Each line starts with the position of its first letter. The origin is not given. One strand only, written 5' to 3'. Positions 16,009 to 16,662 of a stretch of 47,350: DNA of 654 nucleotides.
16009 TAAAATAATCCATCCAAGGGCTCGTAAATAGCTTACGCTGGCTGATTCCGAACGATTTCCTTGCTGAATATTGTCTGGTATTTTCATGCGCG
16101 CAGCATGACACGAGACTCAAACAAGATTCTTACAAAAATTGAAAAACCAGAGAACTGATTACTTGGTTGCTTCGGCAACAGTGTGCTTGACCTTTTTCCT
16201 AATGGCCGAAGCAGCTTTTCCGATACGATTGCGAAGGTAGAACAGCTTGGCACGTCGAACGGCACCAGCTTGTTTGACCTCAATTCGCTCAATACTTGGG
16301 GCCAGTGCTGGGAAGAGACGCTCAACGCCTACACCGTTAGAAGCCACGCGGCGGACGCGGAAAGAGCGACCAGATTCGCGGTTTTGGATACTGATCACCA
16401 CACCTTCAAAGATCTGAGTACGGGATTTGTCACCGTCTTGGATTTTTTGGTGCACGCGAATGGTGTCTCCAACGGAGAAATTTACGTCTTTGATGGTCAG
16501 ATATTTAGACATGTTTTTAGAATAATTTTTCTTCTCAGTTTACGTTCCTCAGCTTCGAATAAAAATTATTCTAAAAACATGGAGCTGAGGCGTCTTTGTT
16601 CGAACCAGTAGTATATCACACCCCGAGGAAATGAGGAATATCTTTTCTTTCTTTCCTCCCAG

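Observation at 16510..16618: Candidate RNA switch in the rplS (L19) leader: 21-bp stem hiding the start codon, a rival 8-bp stem and a 4-codon uORF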

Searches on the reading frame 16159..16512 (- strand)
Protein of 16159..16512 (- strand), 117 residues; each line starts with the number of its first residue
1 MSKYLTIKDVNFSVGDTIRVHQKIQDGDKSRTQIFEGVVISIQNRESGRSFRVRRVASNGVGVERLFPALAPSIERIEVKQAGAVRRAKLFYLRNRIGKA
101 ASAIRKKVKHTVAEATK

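Call 10: find_homologous_proteins(query=window:16159-16512:-)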
Query window:16159-16512:- (117 aa): 7997 proteins with E <= 0.001 among 8000 candidates; the best 120 are listed.
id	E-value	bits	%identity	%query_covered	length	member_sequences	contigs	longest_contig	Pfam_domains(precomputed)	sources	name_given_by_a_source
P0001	2.7e-66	238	100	100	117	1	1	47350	PF01245.27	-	-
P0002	1.3e-55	203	87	97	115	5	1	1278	PF01245.27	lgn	-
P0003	1.1e-51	191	82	92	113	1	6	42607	PF01245.27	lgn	-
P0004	5.2e-51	189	76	97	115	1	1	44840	PF01245.27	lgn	-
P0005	7.2e-45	169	68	95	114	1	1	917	PF01245.27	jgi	jgi:large subunit ribosomal protein L19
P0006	1.5e-42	162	70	92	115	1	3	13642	PF01245.27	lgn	-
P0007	1.5e-42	162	66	94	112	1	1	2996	PF01245.27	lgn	-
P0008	2.1e-42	161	68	94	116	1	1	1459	PF01245.27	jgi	jgi:large subunit ribosomal protein L19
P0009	4.1e-41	157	65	97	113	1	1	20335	PF01245.27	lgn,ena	-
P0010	6.5e-41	156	68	91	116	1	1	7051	PF01245.27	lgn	-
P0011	1.1e-40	156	63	92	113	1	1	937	PF01245.27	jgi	jgi:large subunit ribosomal protein L19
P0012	1.4e-40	155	65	92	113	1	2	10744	PF01245.27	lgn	-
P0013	1.5e-40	155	67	92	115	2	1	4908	PF01245.27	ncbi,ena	-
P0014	1.8e-40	155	64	92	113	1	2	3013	PF01245.27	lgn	-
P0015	3.6e-40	154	68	92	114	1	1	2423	PF01245.27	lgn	-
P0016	7.4e-40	153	68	92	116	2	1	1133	PF01245.27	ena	-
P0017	7.7e-40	153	64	92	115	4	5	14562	PF01245.27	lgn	-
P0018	3.4e-39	151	66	92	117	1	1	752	PF01245.27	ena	-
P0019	3.5e-39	151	66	92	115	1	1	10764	PF01245.27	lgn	-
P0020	2.5e-38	148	63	92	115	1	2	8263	PF01245.27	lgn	-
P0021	1.1e-37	146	63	92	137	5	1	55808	PF01245.27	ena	-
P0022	1.0e-36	143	64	92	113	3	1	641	PF01245.27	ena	-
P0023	3.5e-35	138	59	91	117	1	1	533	PF01245.27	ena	-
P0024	1.1e-34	136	61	91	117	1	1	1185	PF01245.27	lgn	-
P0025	2.6e-34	135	59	98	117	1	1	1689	PF01245.27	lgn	-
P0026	3.3e-34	135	60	91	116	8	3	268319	PF01245.27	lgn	-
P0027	4.4e-34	134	60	91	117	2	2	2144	PF01245.27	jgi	jgi:large subunit ribosomal protein L19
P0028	7.4e-34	134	60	91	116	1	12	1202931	PF01245.27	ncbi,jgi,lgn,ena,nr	ncbi:50S ribosomal protein L19 [Patescibacteria group bacterium]|nr:50S ribosomal protein L19 [Pates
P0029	1.1e-33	133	58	91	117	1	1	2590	PF01245.27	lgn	-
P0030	1.4e-33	133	61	84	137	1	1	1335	PF01245.27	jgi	jgi:large subunit ribosomal protein L19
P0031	2.7e-33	132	56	94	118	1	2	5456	PF01245.27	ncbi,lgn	-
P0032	1.8e-32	129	56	93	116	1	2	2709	PF01245.27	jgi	-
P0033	4.4e-32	128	58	91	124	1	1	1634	PF01245.27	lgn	-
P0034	4.9e-32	128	56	90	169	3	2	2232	PF01245.27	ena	-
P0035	1.4e-31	126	56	90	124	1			PF01245.27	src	-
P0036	3.3e-31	125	58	90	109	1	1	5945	PF01245.27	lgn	-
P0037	8.8e-31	124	59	91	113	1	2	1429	PF01245.27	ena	-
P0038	1.3e-30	123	55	88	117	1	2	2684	PF01245.27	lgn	-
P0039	4.1e-30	122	56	86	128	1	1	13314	PF01245.27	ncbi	-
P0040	9.2e-30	121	55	90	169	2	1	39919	PF01245.27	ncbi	-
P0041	1.0e-29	120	54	90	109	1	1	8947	PF01245.27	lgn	-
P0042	2.2e-29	119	55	91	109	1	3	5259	PF01245.27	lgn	-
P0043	2.8e-29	119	57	91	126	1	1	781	PF01245.27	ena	-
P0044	3.6e-29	119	52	90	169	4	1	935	PF01245.27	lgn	-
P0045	6.6e-29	118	56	91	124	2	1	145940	PF01245.27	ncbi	ncbi:MAG: 50S ribosomal protein L19 [Candidatus Microgenomates bacterium]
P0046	1.1e-28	117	56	91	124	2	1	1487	PF01245.27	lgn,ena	-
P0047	5.0e-28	115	54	84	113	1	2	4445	PF01245.27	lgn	-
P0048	7.7e-28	114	54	86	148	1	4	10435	PF01245.27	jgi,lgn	jgi:large subunit ribosomal protein L19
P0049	8.2e-28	114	60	77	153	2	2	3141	PF01245.27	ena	-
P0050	9.9e-28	114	50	100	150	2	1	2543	PF01245.27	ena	-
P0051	1.9e-27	113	58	79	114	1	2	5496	PF01245.27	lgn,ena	-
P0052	3.5e-27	112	55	88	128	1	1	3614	PF01245.27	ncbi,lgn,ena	-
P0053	7.2e-27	111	55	85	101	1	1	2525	PF01245.27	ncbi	-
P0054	9.1e-27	111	52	91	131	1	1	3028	PF01245.27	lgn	-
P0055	1.5e-26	110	56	91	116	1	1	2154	PF01245.27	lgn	-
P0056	1.5e-26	110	47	100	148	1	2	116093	PF01245.27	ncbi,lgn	-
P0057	1.8e-26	110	58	78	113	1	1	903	PF01245.27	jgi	jgi:large subunit ribosomal protein L19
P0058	1.9e-26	110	50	94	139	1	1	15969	PF01245.27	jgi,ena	jgi:large subunit ribosomal protein L19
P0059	2.1e-26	110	59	78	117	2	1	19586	PF01245.27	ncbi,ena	ncbi:MAG TPA: 50S ribosomal protein L19 [Dehalococcoidia bacterium]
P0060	2.3e-26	110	52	91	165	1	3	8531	PF01245.27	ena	-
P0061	3.3e-26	109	61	79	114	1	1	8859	PF01245.27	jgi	jgi:large subunit ribosomal protein L19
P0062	3.4e-26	109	56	85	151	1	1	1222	PF01245.27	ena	-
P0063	3.7e-26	109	56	85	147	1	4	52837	PF01245.27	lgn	-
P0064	4.1e-26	109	63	78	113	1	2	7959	PF01245.27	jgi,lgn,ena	-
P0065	4.1e-26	109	62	78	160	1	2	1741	PF01245.27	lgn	-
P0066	4.7e-26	109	52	91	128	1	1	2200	PF01245.27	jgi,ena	-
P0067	5.1e-26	109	50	90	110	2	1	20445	PF01245.27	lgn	-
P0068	5.1e-26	109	63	78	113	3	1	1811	PF01245.27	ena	-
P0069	6.2e-26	108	61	77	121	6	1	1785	PF01245.27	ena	-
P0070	6.7e-26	108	55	86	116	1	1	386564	PF01245.27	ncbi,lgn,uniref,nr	ncbi:LSU ribosomal protein L19P [Anaerovirgula multivorans]|uniref:Large ribosomal subunit protein b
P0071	7.2e-26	108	64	78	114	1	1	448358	PF01245.27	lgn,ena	-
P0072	7.5e-26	108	59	78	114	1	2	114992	PF01245.27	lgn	-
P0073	8.1e-26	108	62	78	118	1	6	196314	PF01245.27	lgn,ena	-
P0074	8.1e-26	108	59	84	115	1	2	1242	PF01245.27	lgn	-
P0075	8.4e-26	108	52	96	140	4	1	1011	PF01245.27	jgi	-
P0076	9.8e-26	108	62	78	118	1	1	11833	PF01245.27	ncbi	-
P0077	9.9e-26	108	56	83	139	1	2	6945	PF01245.27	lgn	-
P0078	1.0e-25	108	62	78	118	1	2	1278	PF01245.27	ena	-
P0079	1.3e-25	107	54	85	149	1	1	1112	PF01245.27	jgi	jgi:large subunit ribosomal protein L19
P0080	1.3e-25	107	53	90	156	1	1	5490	PF01245.27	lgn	-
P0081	1.4e-25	107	56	85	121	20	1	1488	PF01245.27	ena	-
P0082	1.4e-25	107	56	89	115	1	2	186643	PF01245.27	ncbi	-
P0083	1.5e-25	107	60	74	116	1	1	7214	PF01245.27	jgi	-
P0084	1.5e-25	107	56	85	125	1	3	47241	PF01245.27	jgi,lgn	jgi:large subunit ribosomal protein L19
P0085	1.5e-25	107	59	77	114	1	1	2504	PF01245.27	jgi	jgi:large subunit ribosomal protein L19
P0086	1.6e-25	107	60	78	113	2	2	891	PF01245.27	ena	-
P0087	1.7e-25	107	50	93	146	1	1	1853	PF01245.27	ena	-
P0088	1.8e-25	107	60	78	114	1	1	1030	PF01245.27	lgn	-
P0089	1.8e-25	107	53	84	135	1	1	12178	PF01245.27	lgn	-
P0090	1.9e-25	107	61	80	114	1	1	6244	PF01245.27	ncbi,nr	ncbi:MAG: 50S ribosomal protein L19 [Bacillota bacterium]|nr:50S ribosomal protein L19 [Bacillota ba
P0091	2.2e-25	106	57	85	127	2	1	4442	PF01245.27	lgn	-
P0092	2.3e-25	106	55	84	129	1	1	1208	PF01245.27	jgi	jgi:large subunit ribosomal protein L19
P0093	2.5e-25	106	57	86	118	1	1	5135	PF01245.27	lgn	-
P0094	2.5e-25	106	52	87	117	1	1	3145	PF01245.27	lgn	-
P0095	2.6e-25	106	61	77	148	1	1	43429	PF01245.27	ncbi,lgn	-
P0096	2.6e-25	106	55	85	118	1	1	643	PF01245.27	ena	-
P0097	2.7e-25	106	59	78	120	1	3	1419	PF01245.27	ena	-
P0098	2.8e-25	106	-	-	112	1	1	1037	PF01245.27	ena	-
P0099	2.9e-25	106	58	78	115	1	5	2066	PF01245.27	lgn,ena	-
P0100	3.2e-25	106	59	80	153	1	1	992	PF01245.27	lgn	-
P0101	3.2e-25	106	60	83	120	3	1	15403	PF01245.27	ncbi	-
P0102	3.2e-25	106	52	91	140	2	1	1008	PF01245.27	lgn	-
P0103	3.3e-25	106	54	85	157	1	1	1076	PF01245.27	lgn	-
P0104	3.3e-25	106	55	87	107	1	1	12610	PF01245.27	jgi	-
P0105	3.3e-25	106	62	78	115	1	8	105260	PF01245.27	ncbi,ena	-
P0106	3.6e-25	106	61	80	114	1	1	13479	PF01245.27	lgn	-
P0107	4.0e-25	106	61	77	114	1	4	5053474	PF01245.27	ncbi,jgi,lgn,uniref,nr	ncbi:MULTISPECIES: 50S ribosomal protein L19 [Clostridium]|jgi:large subunit ribosomal protein L19|u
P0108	4.0e-25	106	60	80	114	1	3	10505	PF01245.27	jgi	jgi:large subunit ribosomal protein L19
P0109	4.1e-25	106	53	84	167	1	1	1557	PF01245.27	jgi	jgi:large subunit ribosomal protein L19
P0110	4.1e-25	106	57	91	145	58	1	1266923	PF01245.27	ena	-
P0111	4.2e-25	106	54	82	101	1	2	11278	PF01245.27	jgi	jgi:large subunit ribosomal protein L19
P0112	4.3e-25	106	63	74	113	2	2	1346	PF01245.27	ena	-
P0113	5.1e-25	105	63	78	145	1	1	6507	PF01245.27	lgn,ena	-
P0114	5.7e-25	105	56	85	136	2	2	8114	PF01245.27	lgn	-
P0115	6.5e-25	105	56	91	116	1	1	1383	PF01245.27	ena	-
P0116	6.7e-25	105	62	78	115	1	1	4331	PF01245.27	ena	-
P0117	7.0e-25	105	58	78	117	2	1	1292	PF01245.27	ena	-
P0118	7.1e-25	105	53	85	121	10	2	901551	PF01245.27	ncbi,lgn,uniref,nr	ncbi:50S ribosomal protein L19 [Borreliella carolinensis]|uniref:Large ribosomal subunit protein bL1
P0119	7.7e-25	105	63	77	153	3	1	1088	PF01245.27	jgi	jgi:large subunit ribosomal protein L19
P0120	7.8e-25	105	56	85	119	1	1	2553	PF01245.27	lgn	-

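Call 11: find_related_loci(query=window:16162-16512:-, collection=genome_contigs, flank=3000)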
Query window:16162-16512:- (117 aa) in genome_contigs; peptide patterns used: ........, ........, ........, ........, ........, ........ (x = any residue, [..] = any of these).
600 stretches matched a pattern (row limit reached: there are more); 586 encode a relative of the query (tblastn E <= 1e-3); the best 80 are kept; 80 distinct loci.
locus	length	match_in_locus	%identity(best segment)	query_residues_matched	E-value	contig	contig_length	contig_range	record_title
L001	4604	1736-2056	55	11-117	8e-31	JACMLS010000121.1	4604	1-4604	MAG: Bacteroidia bacterium isolate ES-bin-35 ES-bin-35-contig-k141_1467214, whole genome shotgun sequence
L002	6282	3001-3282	59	8-101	6e-31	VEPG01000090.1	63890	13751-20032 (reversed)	MAG: Desulfuromonas sp. isolate MnB_14 Mn-Desulfuromonas-1_102, whole genome shotgun sequence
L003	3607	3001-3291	59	11-107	3e-30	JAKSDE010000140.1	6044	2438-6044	MAG: Cytophagales bacterium isolate MAG.430 k141_1881929, whole genome shotgun sequence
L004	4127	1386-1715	53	1-110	2e-30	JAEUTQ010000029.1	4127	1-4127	MAG: Bacteroidia bacterium isolate new MAG-333 k141_1580179, whole genome shotgun sequence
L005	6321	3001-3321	54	7-115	1e-30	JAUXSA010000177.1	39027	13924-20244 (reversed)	MAG: Bacteroidota bacterium isolate C12_metabat.bin.29 C12_k141_449846, whole genome shotgun sequence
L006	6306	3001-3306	56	12-113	6e-30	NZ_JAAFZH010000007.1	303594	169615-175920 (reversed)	Spirosoma terrae strain KCTC 52035 7, whole genome shotgun sequence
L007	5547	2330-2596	59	12-101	7e-30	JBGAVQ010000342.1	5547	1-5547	MAG: Spirosomataceae bacterium isolate MAG_MBR_H10.89 MBRH10-89_opera_contig_37306, whole genome shotgun sequence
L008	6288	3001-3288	54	12-106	3e-29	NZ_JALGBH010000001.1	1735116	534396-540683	Pedobacter montanisoli strain CYS-01 contig1, whole genome shotgun sequence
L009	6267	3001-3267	56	12-101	3e-29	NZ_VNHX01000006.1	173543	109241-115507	Sphingobacterium allocomposti strain DSM 18850 Ga0131137_106, whole genome shotgun sequence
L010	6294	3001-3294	56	3-101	2e-29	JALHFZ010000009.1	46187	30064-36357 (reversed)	MAG: Synergistaceae bacterium isolate 3-JJ_aug_S1_079 scaffold_381, whole genome shotgun sequence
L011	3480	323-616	57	11-110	2e-29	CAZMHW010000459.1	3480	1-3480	MAG TPA_asm: uncultured Akkermansia sp. isolate SRP296810_co1_341 genome assembly, contig: NODE_41122_length_3480_cov_3.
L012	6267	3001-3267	59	12-101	1e-29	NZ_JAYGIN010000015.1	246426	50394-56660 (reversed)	Arcicella sp. LKC2W LKC2W_ctg015, whole genome shotgun sequence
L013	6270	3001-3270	58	11-101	1e-29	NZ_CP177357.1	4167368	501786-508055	Rubrivirga sp. IMCC45206 chromosome, complete genome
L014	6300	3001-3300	53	11-111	2e-29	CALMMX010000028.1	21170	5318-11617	MAG TPA_asm: uncultured Bacteroidetes bacterium isolate SRR5676433_bin.47_CONCOCT_v1.1_MAG genome assembly, contig: ERZ7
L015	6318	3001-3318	54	11-116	3e-29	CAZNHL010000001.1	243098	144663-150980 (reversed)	MAG TPA_asm: uncultured Bifidobacteriaceae bacterium isolate SRP344714_co2_386 genome assembly, contig: NODE_86_length_2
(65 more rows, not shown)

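Call 12: find_encoding_contigs(protein=P0002, flank=2500, max_places=4)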
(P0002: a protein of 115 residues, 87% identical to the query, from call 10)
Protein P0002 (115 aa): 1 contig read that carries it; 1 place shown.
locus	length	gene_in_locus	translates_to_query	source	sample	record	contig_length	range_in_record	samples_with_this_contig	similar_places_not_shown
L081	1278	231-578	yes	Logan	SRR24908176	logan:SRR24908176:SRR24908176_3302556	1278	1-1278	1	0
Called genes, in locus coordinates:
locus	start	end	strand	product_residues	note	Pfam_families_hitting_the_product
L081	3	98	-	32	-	?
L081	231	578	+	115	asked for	PF01245:Ribosomal_L19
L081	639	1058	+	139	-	PF02021:UPF0102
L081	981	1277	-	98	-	?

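Call 13: find_encoding_contigs(protein=P0003, flank=2500, max_places=6)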
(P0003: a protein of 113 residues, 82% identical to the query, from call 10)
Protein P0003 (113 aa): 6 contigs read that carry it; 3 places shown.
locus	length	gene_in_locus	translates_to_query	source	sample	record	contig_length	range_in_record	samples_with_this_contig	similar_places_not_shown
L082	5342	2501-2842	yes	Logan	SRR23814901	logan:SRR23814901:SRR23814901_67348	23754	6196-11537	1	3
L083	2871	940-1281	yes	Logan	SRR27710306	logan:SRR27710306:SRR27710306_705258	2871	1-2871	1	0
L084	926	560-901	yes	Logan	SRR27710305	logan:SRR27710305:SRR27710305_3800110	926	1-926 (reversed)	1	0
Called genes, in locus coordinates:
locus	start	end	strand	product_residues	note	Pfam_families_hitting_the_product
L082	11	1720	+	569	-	PF06418:CTP_synth_N, PF00117:GATase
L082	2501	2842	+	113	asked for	PF01245:Ribosomal_L19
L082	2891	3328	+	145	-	PF02021:UPF0102, PF01939:NucS_C (weak)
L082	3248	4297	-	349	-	PF02779:Transket_pyr, PF02780:Transketolase_C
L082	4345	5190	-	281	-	PF00456:Transketolase_N, PF13292:DXP_synthase_N (weak), PF00676:E1_dh (weak)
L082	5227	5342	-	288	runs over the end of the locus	PF02096:60KD_IMP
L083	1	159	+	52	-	?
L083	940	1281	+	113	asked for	PF01245:Ribosomal_L19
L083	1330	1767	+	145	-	PF02021:UPF0102, PF01939:NucS_C (weak)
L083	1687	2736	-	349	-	PF02779:Transket_pyr, PF02780:Transketolase_C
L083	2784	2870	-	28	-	?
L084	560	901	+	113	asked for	PF01245:Ribosomal_L19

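Call 14: find_encoding_contigs(protein=P0004, flank=2500, max_places=4)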
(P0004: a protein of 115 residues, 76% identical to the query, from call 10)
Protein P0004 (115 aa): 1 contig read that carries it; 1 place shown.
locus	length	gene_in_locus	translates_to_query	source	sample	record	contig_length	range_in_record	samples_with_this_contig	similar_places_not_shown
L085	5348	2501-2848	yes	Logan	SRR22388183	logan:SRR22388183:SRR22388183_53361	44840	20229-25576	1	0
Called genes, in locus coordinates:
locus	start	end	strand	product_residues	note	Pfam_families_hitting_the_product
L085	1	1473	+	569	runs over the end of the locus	PF06418:CTP_synth_N, PF00117:GATase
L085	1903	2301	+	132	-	-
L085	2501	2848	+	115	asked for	PF01245:Ribosomal_L19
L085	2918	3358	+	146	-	PF02021:UPF0102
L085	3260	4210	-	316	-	PF02779:Transket_pyr, PF02780:Transketolase_C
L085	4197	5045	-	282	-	PF00456:Transketolase_N, PF13292:DXP_synthase_N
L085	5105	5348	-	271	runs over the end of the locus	PF02096:60KD_IMP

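Call 19: find_encoding_contigs(protein=P0006, flank=1500, max_places=3)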
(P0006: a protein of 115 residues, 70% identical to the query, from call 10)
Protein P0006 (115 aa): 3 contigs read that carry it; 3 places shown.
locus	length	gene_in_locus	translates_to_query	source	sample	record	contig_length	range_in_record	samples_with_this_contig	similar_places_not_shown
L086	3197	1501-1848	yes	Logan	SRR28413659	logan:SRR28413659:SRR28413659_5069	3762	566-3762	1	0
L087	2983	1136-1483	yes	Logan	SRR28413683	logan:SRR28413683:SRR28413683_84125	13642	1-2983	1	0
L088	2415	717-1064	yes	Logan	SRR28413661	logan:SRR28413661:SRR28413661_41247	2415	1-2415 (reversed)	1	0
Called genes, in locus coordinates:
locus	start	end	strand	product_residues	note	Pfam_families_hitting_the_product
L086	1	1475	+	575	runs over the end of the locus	PF06418:CTP_synth_N, PF00117:GATase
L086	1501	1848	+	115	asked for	PF01245:Ribosomal_L19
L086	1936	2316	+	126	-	PF01939:NucS_C (weak), PF02021:UPF0102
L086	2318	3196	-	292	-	?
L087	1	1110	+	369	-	?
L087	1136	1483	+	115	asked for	PF01245:Ribosomal_L19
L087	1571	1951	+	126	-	PF01939:NucS_C (weak), PF02021:UPF0102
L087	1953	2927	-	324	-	PF02779:Transket_pyr, PF02780:Transketolase_C, PF22613:Transketolase_C_1 (weak)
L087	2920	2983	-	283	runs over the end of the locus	PF13292:DXP_synthase_N (weak), PF00456:Transketolase_N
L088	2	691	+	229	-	?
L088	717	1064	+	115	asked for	PF01245:Ribosomal_L19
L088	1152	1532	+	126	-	PF01939:NucS_C (weak), PF02021:UPF0102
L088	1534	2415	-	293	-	?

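Call 20: find_encoding_contigs(protein=P0009, flank=1500, max_places=3)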
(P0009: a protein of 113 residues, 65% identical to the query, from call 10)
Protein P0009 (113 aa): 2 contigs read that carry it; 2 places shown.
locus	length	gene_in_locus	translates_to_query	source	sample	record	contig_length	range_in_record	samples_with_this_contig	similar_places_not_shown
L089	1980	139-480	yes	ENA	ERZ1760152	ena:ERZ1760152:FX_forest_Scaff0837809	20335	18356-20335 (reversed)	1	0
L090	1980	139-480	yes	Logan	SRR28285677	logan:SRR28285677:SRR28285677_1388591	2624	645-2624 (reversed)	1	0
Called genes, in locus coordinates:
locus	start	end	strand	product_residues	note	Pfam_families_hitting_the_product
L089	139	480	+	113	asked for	PF01245:Ribosomal_L19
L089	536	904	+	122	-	PF08378:NERD (weak), PF02021:UPF0102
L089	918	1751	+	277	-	-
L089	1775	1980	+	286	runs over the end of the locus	-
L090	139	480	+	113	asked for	PF01245:Ribosomal_L19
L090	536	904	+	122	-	PF08378:NERD (weak), PF02021:UPF0102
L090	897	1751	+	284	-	-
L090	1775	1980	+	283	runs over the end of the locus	?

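Call 21: find_encoding_contigs(protein=P0010, flank=1500, max_places=3)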
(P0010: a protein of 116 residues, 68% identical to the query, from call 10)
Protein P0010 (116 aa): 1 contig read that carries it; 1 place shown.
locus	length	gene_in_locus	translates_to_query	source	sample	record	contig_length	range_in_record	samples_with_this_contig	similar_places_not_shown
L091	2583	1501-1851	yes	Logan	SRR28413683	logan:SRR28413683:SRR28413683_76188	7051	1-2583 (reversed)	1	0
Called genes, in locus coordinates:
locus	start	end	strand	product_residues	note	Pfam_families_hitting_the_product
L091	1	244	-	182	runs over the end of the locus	PF10502:Peptidase_S26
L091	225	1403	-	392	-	-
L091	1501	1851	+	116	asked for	PF01245:Ribosomal_L19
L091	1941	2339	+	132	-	PF02021:UPF0102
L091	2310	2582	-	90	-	?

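Call 22: find_encoding_contigs(protein=P0007, flank=1500, max_places=3)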
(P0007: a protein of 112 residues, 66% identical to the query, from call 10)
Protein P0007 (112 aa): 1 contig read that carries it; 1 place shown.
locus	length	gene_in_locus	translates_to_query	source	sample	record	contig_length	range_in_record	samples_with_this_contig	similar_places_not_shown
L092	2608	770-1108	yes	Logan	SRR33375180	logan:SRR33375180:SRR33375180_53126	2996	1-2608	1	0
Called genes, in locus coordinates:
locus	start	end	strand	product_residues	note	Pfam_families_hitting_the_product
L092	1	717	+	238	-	?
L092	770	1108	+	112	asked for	PF01245:Ribosomal_L19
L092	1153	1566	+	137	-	PF08378:NERD (weak), PF02021:UPF0102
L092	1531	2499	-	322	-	PF02779:Transket_pyr, PF02780:Transketolase_C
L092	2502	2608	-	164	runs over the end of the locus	?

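Call 25: list_cluster_members(proteins=[P0001, P0002, P0004, P0003])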
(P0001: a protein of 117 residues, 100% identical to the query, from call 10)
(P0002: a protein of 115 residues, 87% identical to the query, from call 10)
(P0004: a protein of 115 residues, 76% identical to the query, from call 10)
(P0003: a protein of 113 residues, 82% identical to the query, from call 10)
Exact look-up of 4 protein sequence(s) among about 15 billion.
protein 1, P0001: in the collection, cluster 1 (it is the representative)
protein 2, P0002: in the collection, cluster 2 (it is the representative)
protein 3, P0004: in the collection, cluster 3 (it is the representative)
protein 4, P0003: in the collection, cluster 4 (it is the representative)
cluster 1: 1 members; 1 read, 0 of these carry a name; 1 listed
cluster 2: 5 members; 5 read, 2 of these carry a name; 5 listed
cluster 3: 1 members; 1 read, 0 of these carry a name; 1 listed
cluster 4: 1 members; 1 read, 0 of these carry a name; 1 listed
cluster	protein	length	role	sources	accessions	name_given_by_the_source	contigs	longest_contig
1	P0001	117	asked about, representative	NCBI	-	-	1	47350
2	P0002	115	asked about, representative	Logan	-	-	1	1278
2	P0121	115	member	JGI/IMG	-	large subunit ribosomal protein L19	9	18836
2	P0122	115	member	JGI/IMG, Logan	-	large subunit ribosomal protein L19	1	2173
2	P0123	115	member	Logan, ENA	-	-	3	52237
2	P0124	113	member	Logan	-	-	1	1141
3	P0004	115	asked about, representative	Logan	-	-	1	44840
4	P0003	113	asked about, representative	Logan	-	-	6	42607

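Call 29: find_encoding_contigs(protein=P0121, flank=2500, max_places=9)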
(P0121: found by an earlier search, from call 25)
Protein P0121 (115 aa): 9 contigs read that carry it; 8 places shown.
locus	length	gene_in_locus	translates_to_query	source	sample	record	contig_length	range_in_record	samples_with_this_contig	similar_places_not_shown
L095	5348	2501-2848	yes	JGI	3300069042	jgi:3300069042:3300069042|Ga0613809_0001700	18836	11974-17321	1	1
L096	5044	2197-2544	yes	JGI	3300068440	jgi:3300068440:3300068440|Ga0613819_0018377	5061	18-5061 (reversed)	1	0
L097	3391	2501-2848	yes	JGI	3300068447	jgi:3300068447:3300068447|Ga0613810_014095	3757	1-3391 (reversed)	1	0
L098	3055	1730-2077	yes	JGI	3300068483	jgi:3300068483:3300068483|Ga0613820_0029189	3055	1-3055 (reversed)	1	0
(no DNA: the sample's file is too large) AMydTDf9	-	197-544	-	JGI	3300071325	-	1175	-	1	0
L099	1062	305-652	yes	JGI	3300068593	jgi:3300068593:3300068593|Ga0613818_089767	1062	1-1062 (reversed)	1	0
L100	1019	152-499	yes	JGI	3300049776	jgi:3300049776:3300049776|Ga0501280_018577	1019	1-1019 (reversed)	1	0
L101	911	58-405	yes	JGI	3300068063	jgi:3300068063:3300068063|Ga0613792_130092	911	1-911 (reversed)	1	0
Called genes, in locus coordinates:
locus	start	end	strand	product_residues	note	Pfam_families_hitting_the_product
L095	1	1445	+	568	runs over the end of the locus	PF06418:CTP_synth_N, PF00117:GATase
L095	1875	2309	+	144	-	-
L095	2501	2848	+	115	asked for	PF01245:Ribosomal_L19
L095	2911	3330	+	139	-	PF02021:UPF0102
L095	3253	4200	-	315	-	PF02779:Transket_pyr, PF02780:Transketolase_C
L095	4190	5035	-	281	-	PF00456:Transketolase_N, PF13292:DXP_synthase_N (weak), PF00676:E1_dh (weak)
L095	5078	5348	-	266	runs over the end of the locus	PF02096:60KD_IMP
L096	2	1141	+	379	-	?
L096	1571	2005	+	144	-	-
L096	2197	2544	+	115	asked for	PF01245:Ribosomal_L19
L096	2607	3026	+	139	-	PF02021:UPF0102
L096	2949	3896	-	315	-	PF02779:Transket_pyr, PF02780:Transketolase_C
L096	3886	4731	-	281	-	PF00456:Transketolase_N, PF13292:DXP_synthase_N (weak), PF00676:E1_dh (weak)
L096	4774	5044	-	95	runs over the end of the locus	?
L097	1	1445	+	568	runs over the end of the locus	PF06418:CTP_synth_N, PF00117:GATase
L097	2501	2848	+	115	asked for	PF01245:Ribosomal_L19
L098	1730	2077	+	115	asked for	PF01245:Ribosomal_L19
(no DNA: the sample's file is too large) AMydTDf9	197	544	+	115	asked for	PF01245:Ribosomal_L19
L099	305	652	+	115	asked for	PF01245:Ribosomal_L19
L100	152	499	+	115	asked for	PF01245:Ribosomal_L19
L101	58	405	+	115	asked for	PF01245:Ribosomal_L19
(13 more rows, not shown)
